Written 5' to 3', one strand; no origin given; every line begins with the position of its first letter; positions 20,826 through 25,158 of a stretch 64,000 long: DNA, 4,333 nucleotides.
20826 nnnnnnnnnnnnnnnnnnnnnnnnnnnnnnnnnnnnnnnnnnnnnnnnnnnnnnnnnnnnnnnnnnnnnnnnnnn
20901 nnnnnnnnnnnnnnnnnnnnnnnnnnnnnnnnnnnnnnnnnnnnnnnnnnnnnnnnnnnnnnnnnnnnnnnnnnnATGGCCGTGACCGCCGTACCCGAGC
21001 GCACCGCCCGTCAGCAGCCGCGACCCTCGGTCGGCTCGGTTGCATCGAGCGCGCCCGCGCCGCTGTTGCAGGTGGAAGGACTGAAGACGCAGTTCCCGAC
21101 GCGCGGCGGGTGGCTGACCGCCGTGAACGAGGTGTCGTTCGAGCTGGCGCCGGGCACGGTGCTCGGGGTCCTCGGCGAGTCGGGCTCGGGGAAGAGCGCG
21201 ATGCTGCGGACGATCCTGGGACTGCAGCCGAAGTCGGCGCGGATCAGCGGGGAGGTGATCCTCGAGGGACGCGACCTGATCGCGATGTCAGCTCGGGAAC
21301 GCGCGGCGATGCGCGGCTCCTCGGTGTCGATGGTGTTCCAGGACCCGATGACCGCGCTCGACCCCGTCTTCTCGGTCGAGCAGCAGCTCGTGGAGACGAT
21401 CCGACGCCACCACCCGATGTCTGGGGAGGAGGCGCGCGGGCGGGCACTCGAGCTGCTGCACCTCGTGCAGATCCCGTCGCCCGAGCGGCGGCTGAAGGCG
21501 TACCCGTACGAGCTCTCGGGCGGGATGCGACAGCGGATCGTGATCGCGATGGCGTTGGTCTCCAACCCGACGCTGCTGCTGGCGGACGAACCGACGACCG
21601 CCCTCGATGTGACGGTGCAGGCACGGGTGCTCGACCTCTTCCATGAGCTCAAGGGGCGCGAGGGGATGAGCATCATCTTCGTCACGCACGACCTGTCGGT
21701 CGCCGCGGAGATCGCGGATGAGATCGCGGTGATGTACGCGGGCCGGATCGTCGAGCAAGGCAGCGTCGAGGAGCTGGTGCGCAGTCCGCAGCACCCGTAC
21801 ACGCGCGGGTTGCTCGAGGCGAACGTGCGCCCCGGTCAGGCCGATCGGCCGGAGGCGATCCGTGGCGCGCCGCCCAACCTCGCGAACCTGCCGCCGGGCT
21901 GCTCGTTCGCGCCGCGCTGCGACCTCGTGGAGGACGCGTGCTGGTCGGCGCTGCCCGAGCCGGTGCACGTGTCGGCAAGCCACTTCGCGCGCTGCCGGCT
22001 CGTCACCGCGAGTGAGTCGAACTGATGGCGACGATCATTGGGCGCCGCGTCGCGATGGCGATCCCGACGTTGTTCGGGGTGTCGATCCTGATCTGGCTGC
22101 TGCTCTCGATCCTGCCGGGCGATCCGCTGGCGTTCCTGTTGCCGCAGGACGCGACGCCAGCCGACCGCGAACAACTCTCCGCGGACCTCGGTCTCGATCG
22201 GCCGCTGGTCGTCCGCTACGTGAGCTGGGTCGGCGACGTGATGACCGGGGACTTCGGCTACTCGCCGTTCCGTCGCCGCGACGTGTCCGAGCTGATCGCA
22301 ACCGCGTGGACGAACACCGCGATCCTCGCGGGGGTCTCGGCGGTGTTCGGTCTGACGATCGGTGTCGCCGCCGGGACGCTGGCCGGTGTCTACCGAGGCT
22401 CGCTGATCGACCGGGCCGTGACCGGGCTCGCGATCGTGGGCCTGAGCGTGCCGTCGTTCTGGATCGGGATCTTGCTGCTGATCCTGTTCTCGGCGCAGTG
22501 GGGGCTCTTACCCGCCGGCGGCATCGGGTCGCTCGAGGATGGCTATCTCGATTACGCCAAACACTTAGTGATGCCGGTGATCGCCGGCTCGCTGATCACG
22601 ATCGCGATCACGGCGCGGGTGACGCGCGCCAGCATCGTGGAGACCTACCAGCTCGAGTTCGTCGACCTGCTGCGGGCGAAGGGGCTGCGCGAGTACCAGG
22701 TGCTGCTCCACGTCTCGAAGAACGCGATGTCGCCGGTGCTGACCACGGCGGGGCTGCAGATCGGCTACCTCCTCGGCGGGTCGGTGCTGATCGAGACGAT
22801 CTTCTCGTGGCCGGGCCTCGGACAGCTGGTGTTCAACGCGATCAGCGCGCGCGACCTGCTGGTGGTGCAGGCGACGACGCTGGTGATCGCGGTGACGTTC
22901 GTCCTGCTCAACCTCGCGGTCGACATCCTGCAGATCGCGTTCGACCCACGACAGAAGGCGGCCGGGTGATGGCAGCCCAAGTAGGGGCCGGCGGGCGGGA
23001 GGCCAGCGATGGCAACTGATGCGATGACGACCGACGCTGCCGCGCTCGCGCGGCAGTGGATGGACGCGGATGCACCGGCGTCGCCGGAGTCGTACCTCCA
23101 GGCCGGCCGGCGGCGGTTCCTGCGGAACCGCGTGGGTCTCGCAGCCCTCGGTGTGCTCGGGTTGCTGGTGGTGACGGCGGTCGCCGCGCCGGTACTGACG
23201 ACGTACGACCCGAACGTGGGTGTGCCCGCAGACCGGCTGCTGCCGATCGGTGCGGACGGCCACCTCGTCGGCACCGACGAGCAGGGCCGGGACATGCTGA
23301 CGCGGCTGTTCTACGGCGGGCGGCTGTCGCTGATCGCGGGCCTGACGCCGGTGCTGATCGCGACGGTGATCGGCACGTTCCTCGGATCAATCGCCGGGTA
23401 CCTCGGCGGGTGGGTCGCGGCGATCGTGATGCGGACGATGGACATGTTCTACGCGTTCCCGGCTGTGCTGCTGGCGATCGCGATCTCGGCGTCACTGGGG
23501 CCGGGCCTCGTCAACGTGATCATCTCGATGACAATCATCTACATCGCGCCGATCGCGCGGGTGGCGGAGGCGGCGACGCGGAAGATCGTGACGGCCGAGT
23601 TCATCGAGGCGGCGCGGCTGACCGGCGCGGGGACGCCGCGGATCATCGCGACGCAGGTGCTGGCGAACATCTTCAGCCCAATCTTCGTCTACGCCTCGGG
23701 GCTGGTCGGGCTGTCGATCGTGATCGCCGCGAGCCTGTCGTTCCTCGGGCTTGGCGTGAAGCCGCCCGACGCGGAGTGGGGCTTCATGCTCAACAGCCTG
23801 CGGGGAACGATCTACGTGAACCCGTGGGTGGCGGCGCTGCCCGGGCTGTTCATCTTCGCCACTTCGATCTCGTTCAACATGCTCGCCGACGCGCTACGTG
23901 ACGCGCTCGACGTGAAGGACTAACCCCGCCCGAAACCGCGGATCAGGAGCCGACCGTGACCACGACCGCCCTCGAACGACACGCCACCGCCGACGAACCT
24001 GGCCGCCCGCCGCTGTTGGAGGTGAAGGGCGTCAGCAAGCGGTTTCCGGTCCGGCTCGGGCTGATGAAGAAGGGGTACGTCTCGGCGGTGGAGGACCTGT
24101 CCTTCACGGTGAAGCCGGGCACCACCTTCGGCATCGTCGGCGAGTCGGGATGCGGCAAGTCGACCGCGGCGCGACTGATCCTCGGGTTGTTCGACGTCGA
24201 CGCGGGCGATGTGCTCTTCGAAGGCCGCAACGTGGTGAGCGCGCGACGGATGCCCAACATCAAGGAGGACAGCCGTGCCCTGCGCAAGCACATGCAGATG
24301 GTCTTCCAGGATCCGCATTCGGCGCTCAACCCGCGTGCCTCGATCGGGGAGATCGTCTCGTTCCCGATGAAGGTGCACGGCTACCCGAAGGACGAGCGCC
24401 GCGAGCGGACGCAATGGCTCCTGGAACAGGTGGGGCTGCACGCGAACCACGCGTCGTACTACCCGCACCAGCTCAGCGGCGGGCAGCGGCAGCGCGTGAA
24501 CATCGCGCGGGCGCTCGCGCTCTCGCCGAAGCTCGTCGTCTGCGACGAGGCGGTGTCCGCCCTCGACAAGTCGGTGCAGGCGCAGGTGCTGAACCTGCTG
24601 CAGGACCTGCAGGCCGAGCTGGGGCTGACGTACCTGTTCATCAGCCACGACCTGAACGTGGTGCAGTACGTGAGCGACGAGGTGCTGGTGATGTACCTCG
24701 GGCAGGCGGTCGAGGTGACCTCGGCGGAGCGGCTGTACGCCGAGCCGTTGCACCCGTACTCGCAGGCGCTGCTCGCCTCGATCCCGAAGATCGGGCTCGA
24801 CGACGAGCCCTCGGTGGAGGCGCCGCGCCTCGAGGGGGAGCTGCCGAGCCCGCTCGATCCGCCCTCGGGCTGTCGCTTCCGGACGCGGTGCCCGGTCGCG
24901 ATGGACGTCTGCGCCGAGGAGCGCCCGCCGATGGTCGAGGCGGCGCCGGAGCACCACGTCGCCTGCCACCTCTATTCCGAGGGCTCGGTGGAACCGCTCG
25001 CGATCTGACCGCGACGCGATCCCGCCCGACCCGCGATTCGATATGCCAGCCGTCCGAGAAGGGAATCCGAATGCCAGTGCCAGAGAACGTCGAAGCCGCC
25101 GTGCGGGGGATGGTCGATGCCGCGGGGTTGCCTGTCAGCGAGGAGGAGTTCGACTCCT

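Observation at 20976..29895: GatC/AtzG-like small protein plus tandem amidase-signature paralogs, downstream of an ABC importer and convergent with an atypical asparaginase-like protein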

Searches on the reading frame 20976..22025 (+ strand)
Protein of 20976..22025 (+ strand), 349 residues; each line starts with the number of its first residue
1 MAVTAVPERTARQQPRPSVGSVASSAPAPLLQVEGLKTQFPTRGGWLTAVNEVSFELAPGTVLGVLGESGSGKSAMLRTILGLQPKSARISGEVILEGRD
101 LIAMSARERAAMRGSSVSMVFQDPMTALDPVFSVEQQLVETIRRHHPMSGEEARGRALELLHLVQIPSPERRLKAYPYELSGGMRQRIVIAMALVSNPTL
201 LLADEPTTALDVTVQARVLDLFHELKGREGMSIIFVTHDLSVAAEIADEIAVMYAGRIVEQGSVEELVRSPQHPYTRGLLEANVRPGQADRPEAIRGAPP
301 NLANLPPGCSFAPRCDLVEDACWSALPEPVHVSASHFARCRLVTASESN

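Call 4: search_protein_families(library=pfam, proteins=[window:20976-22025:+], max_evalue=0.01)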
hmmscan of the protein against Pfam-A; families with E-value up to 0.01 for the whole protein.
window:20976-22025:+ (349 aa): 4 families
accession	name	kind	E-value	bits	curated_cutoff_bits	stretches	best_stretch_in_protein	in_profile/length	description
PF00005.33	ABC_tran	-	4.3e-29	102.3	25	1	51-208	2-137/137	ABC transporter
PF08352.17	oligo_HPY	-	9.9e-18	64.7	27.1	1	259-322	1-65/65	Oligopeptide/dipeptide transporter, C-terminal region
PF13304.12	AAA_21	-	1.2e-07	32.5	27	1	170-242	228-302/304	AAA domain, putative AbiEii toxin, Type IV TA system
PF02463.25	SMC_N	-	1.6e-06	28.2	40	1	62-248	26-207/220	RecF/RecN/SMC N terminal domain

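Call 5: search_protein_families(library=ncbifam, proteins=[window:20976-22025:+], max_evalue=0.01)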
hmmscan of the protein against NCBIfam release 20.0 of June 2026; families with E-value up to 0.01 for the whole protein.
window:20976-22025:+ (349 aa): 189 families (the best 25 are shown)
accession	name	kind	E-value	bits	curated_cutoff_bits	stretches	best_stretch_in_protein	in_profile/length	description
NF007010.1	PRK09473.1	subfamily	2.4e-96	322.2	575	1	30-339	1-310/318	oligopeptide ABC transporter ATP-binding protein OppD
NF043079.1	MMSYN1_0167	equivalog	8.5e-89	298.8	740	2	107-343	298-535/561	oligopeptide ABC transporter ATP-binding protein OppD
NF008246.0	PRK11022.1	equivalog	2.1e-87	293.3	541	1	30-341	3-315/326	dipeptide ABC transporter ATP-binding protein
TIGR02770.1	nickel_nikD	equivalog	1.3e-78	263.5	318.7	1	50-282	2-228/230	nickel import ATP-binding protein NikD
NF011713.0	PRK15134.1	equivalog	1.1e-75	255.3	834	1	28-285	3-262/529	microcin C ABC transporter ATP-binding protein YejF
NF007613.0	PRK10261.1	equivalog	3.9e-74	250.2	1077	2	101-287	90-276/623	glutathione ABC transporter ATP-binding protein GsiA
NF047576.1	opine_ATP_CntF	equivalog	4e-73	245.9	385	1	48-283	18-253/264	staphylopine uptake ABC transporter ATP-binding protein CntF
NF047578.1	opine_ATP_CntD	equivalog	1.5e-72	244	380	1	48-283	18-253/266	staphylopine uptake ABC transporter ATP-binding protein CntD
NF008453.0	PRK11308.1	subfamily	8.9e-70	235.5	408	1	29-338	11-322/334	dipeptide ABC transporter ATP-binding protein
NF011659.0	PRK15079.1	equivalog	1.5e-65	221.1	540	1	40-343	30-331/334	murein tripeptide/oligopeptide ABC transporter ATP binding protein OppF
NF011674.0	PRK15093.1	equivalog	6.5e-65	219.4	627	1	29-338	2-319/330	putrescine export ABC transporter ATP-binding protein SapD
NF043071.1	DppF_dipep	equivalog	8e-61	206.2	660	1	25-328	8-313/331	dipeptide ABC transporter ATP-binding subunit DppF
NF043078.1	MMSYN1_0168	equivalog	8e-54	183.3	800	2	172-282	486-596/649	oligopeptide ABC transporter ATP-binding protein OppF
TIGR02769.1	nickel_nikE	equivalog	3.4e-53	180.8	332.55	1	43-283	20-253/265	nickel import ATP-binding protein NikE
NF007739.0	PRK10419.1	subfamily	6e-48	163.7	354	1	36-282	9-253/268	nickel ABC transporter ATP-binding protein NikE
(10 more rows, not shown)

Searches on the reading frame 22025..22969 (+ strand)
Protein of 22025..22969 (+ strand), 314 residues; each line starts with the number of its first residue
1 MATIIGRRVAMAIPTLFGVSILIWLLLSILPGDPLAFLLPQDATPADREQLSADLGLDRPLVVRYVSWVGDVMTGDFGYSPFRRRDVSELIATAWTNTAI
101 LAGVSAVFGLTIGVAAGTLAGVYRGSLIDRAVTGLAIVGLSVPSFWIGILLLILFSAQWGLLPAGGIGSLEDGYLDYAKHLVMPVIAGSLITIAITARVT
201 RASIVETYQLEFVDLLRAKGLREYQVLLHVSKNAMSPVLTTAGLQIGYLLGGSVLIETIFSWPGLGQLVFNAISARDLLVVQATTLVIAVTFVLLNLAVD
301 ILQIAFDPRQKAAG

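Call 4: search_protein_families(library=pfam, proteins=[window:22025-22969:+], max_evalue=0.01)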
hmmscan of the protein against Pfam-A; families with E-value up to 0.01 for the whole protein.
window:22025-22969:+ (314 aa): 2 families
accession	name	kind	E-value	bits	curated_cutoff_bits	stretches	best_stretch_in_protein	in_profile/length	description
PF00528.27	BPD_transp_1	-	1.4e-39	136.1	26.4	1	113-310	1-182/184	Binding-protein-dependent transport system inner membrane component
PF19300.4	BPD_transp_1_N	-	1e-07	32.6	23.8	1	2-75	2-75/114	Binding-prot-dependent transport system membrane comp, N-term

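Call 5: search_protein_families(library=ncbifam, proteins=[window:22025-22969:+], max_evalue=0.01)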
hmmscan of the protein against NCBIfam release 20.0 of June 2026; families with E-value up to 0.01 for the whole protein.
window:22025-22969:+ (314 aa): 16 families
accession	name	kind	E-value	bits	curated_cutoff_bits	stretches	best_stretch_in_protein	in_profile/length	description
NF045470.1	Opp2B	equivalog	1.4e-80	270.7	350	1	8-311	1-300/300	nickel ABC transporter permease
NF045469.1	Opp1B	equivalog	2.4e-75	253.9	380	1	1-310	1-306/307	nickel/cobalt ABC transporter permease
TIGR02789.1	nickel_nikB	equivalog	1.9e-69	234.5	447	1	1-311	1-307/314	nickel ABC transporter permease subunit NikB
NF011661.0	PRK15081.1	equivalog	1.6e-67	228.2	463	1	5-308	5-301/306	glutathione ABC transporter permease GsiC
NF007677.0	PRK10352.1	equivalog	3.1e-67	226.9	433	1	1-311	1-307/314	nickel ABC transporter permease subunit NikB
NF045472.1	Opp4B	equivalog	8.5e-65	219.1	450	1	1-309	1-317/319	oligopeptide ABC transporter permease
NF008161.0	PRK10914.1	equivalog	1.1e-61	208.9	590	2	171-310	195-335/339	dipeptide ABC transporter permease DppB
NF045471.1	Opp3B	equivalog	6.9e-53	180.1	480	1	1-313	1-305/308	oligopeptide ABC transporter permease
NF007008.0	PRK09471.1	equivalog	4.8e-52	177.3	388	1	2-309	2-303/306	oligopeptide ABC transporter permease OppB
NF011690.0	PRK15110.1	equivalog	3.2e-34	118.8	432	2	177-308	179-311/321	putrescine export ABC transporter permease SapB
NF011712.0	PRK15133.1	subfamily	2.9e-29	102.2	445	1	52-310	90-359/364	microcin C ABC transporter permease YejB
NF043081.1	MMSYN1_0165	equivalog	1.8e-22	79.9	350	1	68-311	150-385/388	oligopeptide ABC transporter permease OppB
NF045474.1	Opp2C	equivalog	1.1e-06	28.4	300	1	183-267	104-185/236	nickel transporter permease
NF045473.1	Opp1C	equivalog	8.1e-06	25.4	350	1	185-309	134-266/267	nickel/cobalt ABC transporter permease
NF045475.1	Opp3C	equivalog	0.00011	21.5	450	0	100-156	132-187/328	oligopeptide ABC transporter permease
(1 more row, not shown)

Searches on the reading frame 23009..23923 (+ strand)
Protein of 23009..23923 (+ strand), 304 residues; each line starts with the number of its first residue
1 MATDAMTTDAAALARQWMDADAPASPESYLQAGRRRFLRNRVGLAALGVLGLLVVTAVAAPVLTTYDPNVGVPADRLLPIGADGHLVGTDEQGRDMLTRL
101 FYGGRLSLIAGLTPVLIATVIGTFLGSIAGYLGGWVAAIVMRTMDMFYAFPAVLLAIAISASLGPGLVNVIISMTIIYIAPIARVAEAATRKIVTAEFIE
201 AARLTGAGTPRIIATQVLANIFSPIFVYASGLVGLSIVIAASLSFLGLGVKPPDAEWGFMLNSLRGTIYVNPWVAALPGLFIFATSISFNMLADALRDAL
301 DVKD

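Call 4: search_protein_families(library=pfam, proteins=[window:23009-23923:+], max_evalue=0.01)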
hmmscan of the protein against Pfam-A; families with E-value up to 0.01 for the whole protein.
window:23009-23923:+ (304 aa): 2 families
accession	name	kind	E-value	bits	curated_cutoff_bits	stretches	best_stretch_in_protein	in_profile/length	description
PF00528.27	BPD_transp_1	-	4.6e-20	72.6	26.4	1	122-301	1-179/184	Binding-protein-dependent transport system inner membrane component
PF12911.12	OppC_N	-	7.5e-10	39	23.9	1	28-78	1-51/53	N-terminal TM domain of oligopeptide transport permease C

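Call 5: search_protein_families(library=ncbifam, proteins=[window:23009-23923:+], max_evalue=0.01)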
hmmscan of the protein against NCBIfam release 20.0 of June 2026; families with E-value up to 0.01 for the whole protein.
window:23009-23923:+ (304 aa): 15 families
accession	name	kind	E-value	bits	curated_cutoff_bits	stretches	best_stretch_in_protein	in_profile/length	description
NF011662.0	PRK15082.1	equivalog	1.1e-70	238.4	484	1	33-303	29-299/303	glutathione ABC transporter permease GsiD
NF045474.1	Opp2C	equivalog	7.9e-70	235.1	300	1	73-301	9-236/236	nickel transporter permease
NF045473.1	Opp1C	equivalog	1.7e-69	234.2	350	1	38-303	2-266/267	nickel/cobalt ABC transporter permease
NF045476.1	Opp4C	equivalog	2e-66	224.1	350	1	30-303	3-278/278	oligopeptide ABC transporter permease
NF007376.0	PRK09881.1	equivalog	8.6e-61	205.5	434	1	44-303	34-292/298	D,D-dipeptide ABC transporter permease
TIGR02790.1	nickel_nikC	equivalog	2.6e-60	204.2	358.45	1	46-301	4-258/258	nickel ABC transporter permease subunit NikC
NF007738.0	PRK10417.1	equivalog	3.3e-59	200.6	335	1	45-302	13-269/277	nickel ABC transporter permease subunit NikC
NF011935.0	PRK15406.1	equivalog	6.2e-55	187.1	433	1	28-304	24-301/302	oligopeptide ABC transporter permease OppC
NF008160.0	PRK10913.1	equivalog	9.8e-54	182.8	483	1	26-303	15-297/300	dipeptide ABC transporter permease DppC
NF047573.1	opine_perm_CntC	exception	2.3e-53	181.3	440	1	35-303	3-270/271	staphylopine uptake ABC transporter permease subunit CntC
NF045475.1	Opp3C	equivalog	8e-45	153.4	450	1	85-303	108-326/328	oligopeptide ABC transporter permease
NF011691.0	PRK15111.1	equivalog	2.1e-34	119.5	379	1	30-301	16-292/296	putrescine export ABC transporter permease SapC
NF043080.1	MMSYN1_0166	equivalog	6e-29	100.9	370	1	25-303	22-304/307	oligopeptide ABC transporter permease OppC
NF011596.0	PRK15021.1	subfamily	6.8e-18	64.8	439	1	85-302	121-337/341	microcin C ABC transporter permease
NF007008.0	PRK09471.1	equivalog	0.0077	15.7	388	1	168-247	175-258/306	oligopeptide ABC transporter permease OppB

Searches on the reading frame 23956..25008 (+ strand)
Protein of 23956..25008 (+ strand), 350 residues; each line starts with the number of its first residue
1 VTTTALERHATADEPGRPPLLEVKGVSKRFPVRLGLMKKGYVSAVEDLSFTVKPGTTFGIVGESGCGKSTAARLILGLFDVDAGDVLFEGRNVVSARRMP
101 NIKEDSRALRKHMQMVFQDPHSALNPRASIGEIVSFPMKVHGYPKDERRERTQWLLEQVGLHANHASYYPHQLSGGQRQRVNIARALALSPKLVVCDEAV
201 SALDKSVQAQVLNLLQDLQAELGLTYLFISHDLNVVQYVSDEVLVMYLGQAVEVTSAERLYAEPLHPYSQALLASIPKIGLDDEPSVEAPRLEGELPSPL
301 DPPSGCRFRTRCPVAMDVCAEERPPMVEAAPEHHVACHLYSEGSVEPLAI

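Call 4: search_protein_families(library=pfam, proteins=[window:23956-25008:+], max_evalue=0.01)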
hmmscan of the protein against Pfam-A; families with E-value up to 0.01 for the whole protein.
window:23956-25008:+ (350 aa): 4 families
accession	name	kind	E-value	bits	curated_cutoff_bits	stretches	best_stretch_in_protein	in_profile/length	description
PF00005.33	ABC_tran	-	5.9e-33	114.8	25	1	46-200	2-136/137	ABC transporter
PF08352.17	oligo_HPY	-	3.4e-17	63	27.1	1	252-319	1-65/65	Oligopeptide/dipeptide transporter, C-terminal region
PF13401.12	AAA_22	-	7.1e-05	23.6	27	1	60-221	10-113/130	AAA domain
PF02463.25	SMC_N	-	0.00014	21.8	40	1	51-244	21-209/220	RecF/RecN/SMC N terminal domain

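Call 5: search_protein_families(library=ncbifam, proteins=[window:23956-25008:+], max_evalue=0.01)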
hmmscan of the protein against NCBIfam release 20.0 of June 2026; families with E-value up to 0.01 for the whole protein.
window:23956-25008:+ (350 aa): 189 families (the best 25 are shown)
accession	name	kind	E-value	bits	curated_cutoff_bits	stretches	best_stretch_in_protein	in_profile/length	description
NF008453.0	PRK11308.1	subfamily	8.9e-112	373.6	408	1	17-340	9-326/334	dipeptide ABC transporter ATP-binding protein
NF011659.0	PRK15079.1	equivalog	4.5e-105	351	540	1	20-338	11-329/334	murein tripeptide/oligopeptide ABC transporter ATP binding protein OppF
NF043071.1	DppF_dipep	equivalog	3.4e-93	312.7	660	1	16-338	9-325/331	dipeptide ABC transporter ATP-binding subunit DppF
NF007613.0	PRK10261.1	equivalog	3.5e-85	286.7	1077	1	18-279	311-570/623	glutathione ABC transporter ATP-binding protein GsiA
NF043078.1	MMSYN1_0168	equivalog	3.6e-75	253.9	800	3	153-277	474-598/649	oligopeptide ABC transporter ATP-binding protein OppF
TIGR02769.1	nickel_nikE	equivalog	1.4e-73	247.6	332.55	1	20-276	2-253/265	nickel import ATP-binding protein NikE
NF007739.0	PRK10419.1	subfamily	1.1e-67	228.4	354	1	20-258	3-237/268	nickel ABC transporter ATP-binding protein NikE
NF011713.0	PRK15134.1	equivalog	1.8e-67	228.2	834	1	17-274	272-527/529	microcin C ABC transporter ATP-binding protein YejF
NF008246.0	PRK11022.1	equivalog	1.9e-67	227.7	541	1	39-340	17-317/326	dipeptide ABC transporter ATP-binding protein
NF007010.1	PRK09473.1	subfamily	5.9e-67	225.7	575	1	37-341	13-315/318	oligopeptide ABC transporter ATP-binding protein OppD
NF011692.0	PRK15112.1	equivalog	2.1e-64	217.7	452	1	20-275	5-253/269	putrescine export ABC transporter ATP-binding protein SapF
NF043079.1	MMSYN1_0167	equivalog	3.6e-58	197.7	740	2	105-339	299-534/561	oligopeptide ABC transporter ATP-binding protein OppD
TIGR02770.1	nickel_nikD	equivalog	7.4e-51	172.7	318.7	1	45-274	2-227/230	nickel import ATP-binding protein NikD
NF011674.0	PRK15093.1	equivalog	1.7e-50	172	627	1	38-339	16-323/330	putrescine export ABC transporter ATP-binding protein SapD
NF047576.1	opine_ATP_CntF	equivalog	1.1e-49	169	385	1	44-275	19-252/264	staphylopine uptake ABC transporter ATP-binding protein CntF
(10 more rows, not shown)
